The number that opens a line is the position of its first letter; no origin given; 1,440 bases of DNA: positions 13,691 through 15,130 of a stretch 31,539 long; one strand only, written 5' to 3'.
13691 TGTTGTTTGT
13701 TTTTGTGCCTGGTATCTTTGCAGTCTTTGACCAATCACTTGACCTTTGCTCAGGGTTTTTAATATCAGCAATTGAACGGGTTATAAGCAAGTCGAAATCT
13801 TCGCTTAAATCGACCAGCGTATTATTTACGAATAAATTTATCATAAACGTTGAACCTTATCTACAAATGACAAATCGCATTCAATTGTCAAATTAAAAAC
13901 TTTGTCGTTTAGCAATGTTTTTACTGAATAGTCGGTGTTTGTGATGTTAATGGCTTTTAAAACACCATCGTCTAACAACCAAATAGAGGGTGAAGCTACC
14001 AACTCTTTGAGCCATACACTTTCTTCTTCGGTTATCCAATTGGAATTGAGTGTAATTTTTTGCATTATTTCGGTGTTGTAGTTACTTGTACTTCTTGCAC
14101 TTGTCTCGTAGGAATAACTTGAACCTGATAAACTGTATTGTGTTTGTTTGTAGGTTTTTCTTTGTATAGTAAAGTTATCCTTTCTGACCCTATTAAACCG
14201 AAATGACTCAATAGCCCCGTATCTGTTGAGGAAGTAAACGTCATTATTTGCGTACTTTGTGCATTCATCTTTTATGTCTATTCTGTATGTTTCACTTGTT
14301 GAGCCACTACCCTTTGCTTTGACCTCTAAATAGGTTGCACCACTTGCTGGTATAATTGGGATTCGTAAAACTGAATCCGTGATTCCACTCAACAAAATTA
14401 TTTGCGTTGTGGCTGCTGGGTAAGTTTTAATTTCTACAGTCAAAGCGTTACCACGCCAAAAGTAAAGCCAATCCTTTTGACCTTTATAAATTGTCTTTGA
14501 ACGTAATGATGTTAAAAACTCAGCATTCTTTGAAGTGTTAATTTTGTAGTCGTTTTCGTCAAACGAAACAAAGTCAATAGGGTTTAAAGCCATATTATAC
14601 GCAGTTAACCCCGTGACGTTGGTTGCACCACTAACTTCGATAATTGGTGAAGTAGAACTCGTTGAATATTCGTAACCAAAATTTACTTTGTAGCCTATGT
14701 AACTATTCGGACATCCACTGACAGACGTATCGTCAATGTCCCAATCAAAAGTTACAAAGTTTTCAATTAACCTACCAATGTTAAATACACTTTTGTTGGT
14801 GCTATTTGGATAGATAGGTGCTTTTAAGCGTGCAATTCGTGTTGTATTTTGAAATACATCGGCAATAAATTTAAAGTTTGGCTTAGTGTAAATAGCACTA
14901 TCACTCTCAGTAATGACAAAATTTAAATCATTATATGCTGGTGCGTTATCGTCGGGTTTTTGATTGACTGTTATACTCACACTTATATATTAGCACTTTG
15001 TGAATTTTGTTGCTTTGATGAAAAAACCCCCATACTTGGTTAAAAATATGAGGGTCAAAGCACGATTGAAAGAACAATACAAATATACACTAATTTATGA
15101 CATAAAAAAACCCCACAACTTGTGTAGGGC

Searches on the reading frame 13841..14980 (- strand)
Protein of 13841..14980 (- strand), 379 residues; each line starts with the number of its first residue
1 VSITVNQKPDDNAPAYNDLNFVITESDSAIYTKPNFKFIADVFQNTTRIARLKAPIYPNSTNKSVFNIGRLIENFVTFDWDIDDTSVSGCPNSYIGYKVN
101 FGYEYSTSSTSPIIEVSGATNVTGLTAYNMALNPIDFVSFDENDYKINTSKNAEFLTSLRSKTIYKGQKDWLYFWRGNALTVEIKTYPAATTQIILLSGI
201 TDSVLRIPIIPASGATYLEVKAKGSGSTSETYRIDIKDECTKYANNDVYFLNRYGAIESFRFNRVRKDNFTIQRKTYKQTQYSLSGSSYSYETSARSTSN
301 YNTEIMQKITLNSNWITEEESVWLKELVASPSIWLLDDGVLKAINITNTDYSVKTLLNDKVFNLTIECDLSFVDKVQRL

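Call 10: search_protein_families(library=phrogs, proteins=[window:13841-14980:-], max_evalue=0.01)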
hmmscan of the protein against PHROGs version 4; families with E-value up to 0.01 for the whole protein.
window:13841-14980:- (379 aa): 1 family
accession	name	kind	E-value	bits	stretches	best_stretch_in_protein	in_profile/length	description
phrog_35281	-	unknown function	5.3e-09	36.3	1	229-367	332-463/474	-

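Call 11: search_protein_families(library=pfam, proteins=[window:13841-14980:-], max_evalue=0.01)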
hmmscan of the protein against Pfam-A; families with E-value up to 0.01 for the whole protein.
window:13841-14980:- (379 aa): 0 families

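Call 15: find_related_loci(query=window:13841-14980:-, collection=viral_contigs, flank=5000)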
Query window:13841-14980:- (379 aa) in viral_contigs; peptide patterns used: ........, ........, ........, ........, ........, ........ (x = any residue, [..] = any of these).
34 stretches matched a pattern; 32 encode a relative of the query (tblastn E <= 1e-3); 31 distinct loci.
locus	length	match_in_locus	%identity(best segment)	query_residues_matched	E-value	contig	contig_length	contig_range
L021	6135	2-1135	98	2-379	0e+0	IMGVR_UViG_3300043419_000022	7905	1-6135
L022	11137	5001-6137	96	1-379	0e+0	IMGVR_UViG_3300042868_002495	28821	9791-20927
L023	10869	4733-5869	94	1-379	0e+0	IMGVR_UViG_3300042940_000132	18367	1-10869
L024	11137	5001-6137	94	1-379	0e+0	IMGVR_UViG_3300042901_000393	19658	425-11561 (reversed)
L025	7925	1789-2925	94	1-379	0e+0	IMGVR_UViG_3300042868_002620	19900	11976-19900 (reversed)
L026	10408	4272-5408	94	1-379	0e+0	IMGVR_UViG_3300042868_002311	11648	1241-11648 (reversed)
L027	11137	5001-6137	95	1-379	0e+0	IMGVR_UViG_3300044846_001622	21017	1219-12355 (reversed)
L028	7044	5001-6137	95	1-379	0e+0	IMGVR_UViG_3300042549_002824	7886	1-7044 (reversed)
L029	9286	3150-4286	95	1-379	0e+0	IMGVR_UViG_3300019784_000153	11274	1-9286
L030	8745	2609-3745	94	1-379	0e+0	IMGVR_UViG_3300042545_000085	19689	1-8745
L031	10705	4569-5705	94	1-379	0e+0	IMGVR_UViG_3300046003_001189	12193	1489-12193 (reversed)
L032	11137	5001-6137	94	1-379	0e+0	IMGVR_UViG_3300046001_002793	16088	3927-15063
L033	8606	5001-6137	94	1-379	0e+0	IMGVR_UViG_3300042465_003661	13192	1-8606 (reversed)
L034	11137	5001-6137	87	1-379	0e+0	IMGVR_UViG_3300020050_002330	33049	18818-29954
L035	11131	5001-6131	74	1-379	0e+0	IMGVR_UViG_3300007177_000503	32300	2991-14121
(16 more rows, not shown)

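Call 102: search_protein_families(library=ncbifam, proteins=[window:13841-14980:-], max_evalue=1)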
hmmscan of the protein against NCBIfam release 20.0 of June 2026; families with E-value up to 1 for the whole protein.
window:13841-14980:- (379 aa): 1 family
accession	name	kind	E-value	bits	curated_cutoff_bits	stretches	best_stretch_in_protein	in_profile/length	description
NF011267.0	PRK14674.1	equivalog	0.038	14.1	232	1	216-289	49-121/133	hypothetical protein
